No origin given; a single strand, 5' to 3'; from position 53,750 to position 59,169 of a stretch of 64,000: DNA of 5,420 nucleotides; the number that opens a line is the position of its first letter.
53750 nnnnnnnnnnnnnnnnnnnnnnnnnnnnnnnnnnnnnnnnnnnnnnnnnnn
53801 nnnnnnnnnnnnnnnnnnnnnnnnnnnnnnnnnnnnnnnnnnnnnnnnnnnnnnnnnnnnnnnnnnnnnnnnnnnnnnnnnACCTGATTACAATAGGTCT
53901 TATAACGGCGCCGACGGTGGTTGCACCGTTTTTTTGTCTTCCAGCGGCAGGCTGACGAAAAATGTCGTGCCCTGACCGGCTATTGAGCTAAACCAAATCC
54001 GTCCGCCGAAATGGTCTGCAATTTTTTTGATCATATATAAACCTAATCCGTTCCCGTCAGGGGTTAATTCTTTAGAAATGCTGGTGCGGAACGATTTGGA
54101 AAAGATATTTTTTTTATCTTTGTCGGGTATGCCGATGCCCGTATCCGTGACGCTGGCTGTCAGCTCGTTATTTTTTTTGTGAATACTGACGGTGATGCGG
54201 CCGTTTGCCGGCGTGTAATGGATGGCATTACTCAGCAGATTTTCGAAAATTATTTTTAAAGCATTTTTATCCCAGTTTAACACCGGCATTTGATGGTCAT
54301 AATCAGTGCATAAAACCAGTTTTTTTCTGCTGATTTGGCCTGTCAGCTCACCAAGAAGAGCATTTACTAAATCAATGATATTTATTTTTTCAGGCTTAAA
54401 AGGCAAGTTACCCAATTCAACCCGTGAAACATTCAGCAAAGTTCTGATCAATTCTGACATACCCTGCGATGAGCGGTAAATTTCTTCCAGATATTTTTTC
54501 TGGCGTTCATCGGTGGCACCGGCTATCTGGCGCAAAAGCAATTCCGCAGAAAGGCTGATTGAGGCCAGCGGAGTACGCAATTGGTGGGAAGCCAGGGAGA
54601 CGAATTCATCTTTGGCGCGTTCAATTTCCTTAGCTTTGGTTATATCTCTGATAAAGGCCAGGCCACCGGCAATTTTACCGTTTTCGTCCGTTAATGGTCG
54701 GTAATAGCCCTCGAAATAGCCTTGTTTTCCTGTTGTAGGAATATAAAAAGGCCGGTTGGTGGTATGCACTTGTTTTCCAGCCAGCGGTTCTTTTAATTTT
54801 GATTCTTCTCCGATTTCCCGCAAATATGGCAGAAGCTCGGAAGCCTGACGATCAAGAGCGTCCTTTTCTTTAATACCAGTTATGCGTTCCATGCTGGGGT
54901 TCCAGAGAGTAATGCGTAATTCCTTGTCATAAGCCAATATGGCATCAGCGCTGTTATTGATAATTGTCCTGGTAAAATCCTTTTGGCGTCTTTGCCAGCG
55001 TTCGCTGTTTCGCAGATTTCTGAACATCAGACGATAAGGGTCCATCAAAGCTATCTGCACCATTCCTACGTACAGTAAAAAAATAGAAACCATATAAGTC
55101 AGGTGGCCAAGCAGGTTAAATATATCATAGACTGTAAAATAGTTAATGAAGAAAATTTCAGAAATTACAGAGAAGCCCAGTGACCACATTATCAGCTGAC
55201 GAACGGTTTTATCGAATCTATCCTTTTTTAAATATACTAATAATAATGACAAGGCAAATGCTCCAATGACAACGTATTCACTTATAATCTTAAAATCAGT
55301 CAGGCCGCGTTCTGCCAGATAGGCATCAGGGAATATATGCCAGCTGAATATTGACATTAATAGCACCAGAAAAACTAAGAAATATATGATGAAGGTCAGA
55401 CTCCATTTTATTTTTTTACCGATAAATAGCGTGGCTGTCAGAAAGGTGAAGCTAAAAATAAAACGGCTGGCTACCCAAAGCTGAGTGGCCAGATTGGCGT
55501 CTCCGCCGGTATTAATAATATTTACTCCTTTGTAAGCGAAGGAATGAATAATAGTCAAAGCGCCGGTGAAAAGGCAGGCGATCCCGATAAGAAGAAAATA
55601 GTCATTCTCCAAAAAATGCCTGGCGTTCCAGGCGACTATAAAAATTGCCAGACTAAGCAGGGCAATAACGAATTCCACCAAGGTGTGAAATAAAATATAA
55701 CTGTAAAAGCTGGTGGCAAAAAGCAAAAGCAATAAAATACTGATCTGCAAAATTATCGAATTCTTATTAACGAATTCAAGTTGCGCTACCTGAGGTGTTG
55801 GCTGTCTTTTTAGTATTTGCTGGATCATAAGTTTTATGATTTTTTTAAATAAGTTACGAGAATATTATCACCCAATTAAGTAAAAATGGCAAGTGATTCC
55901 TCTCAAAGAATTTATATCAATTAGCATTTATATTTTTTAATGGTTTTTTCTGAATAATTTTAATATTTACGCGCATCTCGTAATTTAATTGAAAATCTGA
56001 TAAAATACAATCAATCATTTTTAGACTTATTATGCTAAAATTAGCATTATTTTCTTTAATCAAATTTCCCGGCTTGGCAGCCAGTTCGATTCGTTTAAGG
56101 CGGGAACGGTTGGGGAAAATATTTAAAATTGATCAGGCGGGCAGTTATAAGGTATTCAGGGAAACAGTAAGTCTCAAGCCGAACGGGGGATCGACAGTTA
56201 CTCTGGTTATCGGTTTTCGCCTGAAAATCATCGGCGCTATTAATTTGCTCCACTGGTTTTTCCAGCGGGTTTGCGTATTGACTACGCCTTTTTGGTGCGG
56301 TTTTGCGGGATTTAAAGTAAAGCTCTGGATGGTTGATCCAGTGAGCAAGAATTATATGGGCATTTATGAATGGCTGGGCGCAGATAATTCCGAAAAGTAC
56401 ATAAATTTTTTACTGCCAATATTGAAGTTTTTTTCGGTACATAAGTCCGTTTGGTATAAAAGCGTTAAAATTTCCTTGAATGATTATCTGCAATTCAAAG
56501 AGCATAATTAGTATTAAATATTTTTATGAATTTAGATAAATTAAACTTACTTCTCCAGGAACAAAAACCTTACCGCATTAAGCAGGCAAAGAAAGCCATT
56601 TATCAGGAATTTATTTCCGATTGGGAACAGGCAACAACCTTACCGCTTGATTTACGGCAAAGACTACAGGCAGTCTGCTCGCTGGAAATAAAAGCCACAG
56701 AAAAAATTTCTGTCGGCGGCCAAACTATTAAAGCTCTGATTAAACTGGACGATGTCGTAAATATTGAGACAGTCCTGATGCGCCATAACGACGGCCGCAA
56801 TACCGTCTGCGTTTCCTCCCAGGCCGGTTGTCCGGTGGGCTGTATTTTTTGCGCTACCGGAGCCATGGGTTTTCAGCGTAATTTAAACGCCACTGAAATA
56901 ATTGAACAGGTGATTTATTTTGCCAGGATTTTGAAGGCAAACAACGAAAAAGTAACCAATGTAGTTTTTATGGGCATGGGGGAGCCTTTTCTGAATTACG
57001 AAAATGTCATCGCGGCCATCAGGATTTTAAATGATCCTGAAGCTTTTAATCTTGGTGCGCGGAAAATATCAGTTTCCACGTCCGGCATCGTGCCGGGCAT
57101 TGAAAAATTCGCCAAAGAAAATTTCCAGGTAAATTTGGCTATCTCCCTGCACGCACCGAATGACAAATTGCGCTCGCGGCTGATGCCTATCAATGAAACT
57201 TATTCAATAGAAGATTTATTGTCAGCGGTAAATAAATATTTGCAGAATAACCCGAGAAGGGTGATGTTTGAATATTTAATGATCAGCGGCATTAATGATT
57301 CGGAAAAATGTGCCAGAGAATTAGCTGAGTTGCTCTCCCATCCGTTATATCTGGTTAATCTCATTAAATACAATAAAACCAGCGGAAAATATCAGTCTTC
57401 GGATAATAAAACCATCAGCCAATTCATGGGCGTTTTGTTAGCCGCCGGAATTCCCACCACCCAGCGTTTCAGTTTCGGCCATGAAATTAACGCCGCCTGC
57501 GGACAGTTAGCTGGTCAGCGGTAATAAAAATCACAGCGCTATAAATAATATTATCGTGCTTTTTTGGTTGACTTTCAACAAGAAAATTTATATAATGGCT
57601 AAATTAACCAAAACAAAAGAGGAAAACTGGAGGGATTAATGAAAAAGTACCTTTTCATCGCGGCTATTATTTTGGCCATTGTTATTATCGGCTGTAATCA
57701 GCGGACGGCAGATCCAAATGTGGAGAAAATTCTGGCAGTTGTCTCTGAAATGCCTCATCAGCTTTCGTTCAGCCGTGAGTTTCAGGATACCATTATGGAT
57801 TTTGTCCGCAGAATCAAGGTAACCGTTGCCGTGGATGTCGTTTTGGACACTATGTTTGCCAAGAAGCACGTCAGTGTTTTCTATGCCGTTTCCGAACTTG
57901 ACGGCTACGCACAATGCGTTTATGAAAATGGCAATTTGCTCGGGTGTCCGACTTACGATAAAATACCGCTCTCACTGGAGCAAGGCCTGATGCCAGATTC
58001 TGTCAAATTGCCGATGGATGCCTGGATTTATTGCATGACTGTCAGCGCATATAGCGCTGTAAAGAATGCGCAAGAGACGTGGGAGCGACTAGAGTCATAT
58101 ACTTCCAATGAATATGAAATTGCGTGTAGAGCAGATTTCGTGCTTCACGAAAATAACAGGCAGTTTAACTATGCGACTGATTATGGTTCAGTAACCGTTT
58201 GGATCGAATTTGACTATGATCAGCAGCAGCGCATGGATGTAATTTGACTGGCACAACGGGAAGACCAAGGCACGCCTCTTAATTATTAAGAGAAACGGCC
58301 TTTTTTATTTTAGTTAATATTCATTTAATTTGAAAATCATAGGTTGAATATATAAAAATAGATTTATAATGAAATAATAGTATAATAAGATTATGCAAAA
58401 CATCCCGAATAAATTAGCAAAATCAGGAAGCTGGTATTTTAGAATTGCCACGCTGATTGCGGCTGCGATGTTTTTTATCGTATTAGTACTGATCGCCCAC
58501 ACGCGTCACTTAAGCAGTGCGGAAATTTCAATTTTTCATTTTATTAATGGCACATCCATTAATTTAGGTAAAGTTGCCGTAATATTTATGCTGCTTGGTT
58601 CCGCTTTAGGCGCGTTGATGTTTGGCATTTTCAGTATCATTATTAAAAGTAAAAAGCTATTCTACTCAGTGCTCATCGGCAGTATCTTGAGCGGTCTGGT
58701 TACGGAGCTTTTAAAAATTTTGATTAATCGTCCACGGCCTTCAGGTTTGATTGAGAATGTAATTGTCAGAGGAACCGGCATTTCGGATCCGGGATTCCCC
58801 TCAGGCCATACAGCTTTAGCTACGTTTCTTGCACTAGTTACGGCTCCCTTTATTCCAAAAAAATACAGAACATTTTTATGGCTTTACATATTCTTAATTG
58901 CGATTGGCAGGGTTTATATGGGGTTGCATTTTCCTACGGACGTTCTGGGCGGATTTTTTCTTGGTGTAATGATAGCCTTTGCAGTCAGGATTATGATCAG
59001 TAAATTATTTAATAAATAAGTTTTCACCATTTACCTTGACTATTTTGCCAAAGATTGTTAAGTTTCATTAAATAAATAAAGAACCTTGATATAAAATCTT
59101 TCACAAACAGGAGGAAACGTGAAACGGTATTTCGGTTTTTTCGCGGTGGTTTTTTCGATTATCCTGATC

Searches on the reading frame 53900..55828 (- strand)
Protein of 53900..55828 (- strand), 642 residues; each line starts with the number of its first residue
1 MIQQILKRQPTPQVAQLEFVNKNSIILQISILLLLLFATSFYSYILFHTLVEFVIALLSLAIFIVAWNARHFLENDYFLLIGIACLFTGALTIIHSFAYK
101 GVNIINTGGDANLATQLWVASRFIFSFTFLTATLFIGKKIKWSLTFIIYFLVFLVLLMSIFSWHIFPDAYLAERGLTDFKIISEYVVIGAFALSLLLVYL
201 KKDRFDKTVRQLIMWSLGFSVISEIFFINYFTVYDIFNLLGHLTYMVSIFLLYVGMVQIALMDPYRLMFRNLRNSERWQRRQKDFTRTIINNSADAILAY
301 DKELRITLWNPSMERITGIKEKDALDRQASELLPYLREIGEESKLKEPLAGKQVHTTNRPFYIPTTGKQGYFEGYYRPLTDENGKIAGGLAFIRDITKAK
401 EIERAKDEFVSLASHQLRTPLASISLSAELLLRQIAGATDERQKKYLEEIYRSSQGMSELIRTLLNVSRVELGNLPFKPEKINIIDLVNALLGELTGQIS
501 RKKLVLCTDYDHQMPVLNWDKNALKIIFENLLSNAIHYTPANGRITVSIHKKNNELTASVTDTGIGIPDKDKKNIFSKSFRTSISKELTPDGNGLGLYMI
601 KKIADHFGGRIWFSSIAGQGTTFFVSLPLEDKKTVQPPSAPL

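Call 41: search_protein_families(library=pfam, proteins=[window:53900-55828:-], max_evalue=0.001)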
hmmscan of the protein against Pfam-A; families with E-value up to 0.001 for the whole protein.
window:53900-55828:- (642 aa): 9 families
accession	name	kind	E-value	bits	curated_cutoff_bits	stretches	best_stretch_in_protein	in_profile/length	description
PF17159.10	MASE3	-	6.9e-69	232.3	31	1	40-264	2-226/226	Membrane-associated sensor domain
PF02518.31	HATPase_c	-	5e-27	95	26.4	1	520-630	2-110/111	Histidine kinase-, DNA gyrase B-, and HSP90-like ATPase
PF00512.31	HisKA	-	6.8e-18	64.9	26.9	1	405-472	1-65/66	His Kinase A (phospho-acceptor) domain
PF08448.16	PAS_4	-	7.4e-12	45.9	23.1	1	291-400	2-109/110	PAS fold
PF00989.32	PAS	-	3.1e-11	43.7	22.6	1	286-396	3-113/113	PAS fold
PF13188.13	PAS_8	-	2.4e-07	30.9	21.8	1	286-339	3-53/65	PAS domain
PF13426.13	PAS_9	-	5.3e-07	30.3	27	1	295-398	2-103/103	PAS domain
PF13581.12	HATPase_c_2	-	1.1e-06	29.2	27.4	1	522-607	30-112/127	Histidine kinase-like ATPase domain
PF14501.12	HATPase_c_5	-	1.6e-05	25.1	22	1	523-612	5-87/102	GHKL domain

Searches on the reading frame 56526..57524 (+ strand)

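Call 41: search_protein_families(library=pfam, proteins=[window:56526-57524:+], max_evalue=0.001)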
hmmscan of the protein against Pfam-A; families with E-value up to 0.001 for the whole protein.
window:56526-57524:+ (332 aa): 2 families
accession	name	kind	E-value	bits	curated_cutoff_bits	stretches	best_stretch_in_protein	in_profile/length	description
PF04055.27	Radical_SAM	-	3.6e-20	73.2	29.5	1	97-260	2-158/166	Radical SAM superfamily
PF21016.3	RlmN_N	-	0.00015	21.9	24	1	12-52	19-59/60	Ribosomal RNA large subunit methyltransferase N-terminal domain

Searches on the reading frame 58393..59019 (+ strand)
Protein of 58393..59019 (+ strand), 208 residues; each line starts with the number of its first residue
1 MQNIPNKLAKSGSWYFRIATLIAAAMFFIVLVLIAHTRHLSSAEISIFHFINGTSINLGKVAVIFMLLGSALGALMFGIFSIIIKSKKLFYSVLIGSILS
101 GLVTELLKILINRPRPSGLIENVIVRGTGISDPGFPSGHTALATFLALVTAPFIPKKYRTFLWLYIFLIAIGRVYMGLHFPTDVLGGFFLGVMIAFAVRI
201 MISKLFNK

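Call 41: search_protein_families(library=pfam, proteins=[window:58393-59019:+], max_evalue=0.001)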
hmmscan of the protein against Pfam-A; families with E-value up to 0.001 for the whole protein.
window:58393-59019:+ (208 aa): 3 families
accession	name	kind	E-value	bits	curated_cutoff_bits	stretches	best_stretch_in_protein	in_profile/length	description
PF01569.27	PAP2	-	7.1e-26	90.9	27.2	1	93-204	5-127/130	PAP2 superfamily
PF14378.12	PAP2_3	-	9.4e-09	35.8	27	1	131-195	126-188/190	PAP2 superfamily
PF14360.12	PAP2_C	-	2.2e-06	28.6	27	1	137-195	8-69/74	PAP2 superfamily C-terminal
